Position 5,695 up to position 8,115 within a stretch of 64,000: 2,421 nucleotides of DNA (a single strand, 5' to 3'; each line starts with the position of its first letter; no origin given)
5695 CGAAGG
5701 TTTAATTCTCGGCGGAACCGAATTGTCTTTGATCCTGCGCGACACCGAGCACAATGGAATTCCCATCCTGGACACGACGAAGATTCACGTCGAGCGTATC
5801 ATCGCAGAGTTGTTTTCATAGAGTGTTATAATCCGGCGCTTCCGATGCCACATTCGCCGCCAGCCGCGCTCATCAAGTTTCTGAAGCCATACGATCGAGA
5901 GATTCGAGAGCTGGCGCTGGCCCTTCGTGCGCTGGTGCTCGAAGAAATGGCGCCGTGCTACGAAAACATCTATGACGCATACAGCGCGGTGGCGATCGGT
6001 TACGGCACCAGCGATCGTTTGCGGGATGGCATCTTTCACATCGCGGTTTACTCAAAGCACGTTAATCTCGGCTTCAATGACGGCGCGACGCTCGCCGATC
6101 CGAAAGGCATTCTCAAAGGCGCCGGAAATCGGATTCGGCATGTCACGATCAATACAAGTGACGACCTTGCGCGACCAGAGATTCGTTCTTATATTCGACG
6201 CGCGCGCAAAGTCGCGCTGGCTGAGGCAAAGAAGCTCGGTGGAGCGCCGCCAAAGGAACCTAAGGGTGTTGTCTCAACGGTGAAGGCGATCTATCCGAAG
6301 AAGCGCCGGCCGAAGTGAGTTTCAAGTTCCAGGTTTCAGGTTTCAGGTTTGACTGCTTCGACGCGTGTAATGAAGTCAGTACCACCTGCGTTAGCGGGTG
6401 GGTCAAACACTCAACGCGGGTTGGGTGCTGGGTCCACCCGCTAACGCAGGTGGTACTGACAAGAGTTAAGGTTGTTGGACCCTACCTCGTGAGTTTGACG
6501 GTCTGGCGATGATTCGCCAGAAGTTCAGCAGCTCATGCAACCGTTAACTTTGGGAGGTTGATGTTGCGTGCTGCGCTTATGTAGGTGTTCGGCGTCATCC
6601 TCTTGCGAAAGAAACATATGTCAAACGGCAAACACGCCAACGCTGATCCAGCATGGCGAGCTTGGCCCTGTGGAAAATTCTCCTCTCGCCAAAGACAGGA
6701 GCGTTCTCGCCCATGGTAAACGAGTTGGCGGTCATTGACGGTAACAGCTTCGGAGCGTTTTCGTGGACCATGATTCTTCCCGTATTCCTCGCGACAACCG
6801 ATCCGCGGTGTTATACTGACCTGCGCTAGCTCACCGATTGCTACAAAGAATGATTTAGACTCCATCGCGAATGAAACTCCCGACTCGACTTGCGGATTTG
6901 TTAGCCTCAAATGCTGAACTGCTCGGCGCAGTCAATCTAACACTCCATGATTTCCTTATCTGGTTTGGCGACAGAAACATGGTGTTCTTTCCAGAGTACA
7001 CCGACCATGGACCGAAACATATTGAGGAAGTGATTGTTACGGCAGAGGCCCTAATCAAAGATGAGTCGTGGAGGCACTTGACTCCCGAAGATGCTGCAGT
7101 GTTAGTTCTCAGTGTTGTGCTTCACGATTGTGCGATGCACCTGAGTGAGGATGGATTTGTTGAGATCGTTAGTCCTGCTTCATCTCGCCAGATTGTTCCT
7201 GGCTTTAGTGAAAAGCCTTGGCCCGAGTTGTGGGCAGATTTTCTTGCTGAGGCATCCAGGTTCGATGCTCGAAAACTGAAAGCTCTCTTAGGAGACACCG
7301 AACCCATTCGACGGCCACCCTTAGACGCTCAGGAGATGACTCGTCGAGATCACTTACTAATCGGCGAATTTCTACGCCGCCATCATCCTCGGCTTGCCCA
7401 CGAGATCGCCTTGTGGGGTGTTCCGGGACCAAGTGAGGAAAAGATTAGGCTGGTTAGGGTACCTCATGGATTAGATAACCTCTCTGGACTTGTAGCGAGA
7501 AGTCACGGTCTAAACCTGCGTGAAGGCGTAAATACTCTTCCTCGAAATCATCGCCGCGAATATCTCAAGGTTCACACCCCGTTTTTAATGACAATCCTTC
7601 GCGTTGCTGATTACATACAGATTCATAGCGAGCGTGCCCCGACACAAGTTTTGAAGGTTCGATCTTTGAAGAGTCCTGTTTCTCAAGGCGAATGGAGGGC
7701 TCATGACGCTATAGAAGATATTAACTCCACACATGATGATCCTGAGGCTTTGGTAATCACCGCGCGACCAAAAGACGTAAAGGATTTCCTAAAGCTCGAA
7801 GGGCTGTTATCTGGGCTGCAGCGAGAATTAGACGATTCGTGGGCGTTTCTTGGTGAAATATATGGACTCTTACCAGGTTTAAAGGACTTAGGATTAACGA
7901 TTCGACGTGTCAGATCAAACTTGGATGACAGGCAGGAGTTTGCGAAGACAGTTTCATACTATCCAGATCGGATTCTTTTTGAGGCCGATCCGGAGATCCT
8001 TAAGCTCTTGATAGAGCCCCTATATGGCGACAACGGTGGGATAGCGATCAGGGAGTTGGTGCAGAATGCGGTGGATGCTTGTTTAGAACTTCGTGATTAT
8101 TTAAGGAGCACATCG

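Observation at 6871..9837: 988-aa HD phosphohydrolase::Hsp90/sacsin-type GHKL ATPase fusion with about 430 unassigned C-terminal residues - candidate single-gene conflict/defence factor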

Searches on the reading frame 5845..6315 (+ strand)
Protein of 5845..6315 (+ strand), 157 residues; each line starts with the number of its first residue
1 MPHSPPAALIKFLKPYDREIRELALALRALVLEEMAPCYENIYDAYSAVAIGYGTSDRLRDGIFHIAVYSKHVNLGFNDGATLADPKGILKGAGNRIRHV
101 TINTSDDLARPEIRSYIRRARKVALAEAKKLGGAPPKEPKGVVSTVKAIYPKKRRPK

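Call 7: search_protein_families(library=pfam, proteins=[window:5845-6315:+], max_evalue=0.01)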
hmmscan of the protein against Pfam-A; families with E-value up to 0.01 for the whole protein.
window:5845-6315:+ (157 aa): 1 family
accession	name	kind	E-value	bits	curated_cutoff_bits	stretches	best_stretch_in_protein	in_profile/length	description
PF08818.16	DUF1801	-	3.6e-08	34.1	27.2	1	21-120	2-84/85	Domain of unknown function (DU1801)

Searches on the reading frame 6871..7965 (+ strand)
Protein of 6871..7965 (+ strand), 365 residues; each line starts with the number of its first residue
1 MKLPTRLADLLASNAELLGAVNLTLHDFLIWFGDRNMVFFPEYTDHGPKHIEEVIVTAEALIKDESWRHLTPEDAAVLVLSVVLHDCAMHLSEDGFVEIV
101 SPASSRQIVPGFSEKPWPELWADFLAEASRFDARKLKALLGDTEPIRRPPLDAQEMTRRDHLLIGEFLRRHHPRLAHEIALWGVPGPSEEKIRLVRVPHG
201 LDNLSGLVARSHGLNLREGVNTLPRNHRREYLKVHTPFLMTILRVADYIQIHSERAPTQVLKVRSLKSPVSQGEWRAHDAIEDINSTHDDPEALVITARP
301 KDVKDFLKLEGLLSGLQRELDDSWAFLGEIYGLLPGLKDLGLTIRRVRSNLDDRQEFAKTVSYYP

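Call 56: search_solved_structures(query=window:6871-7965:+, max_evalue=10, show_alignments=2)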
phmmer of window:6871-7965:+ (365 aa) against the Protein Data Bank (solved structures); distinct sequences matched with E-value up to 10: 0.
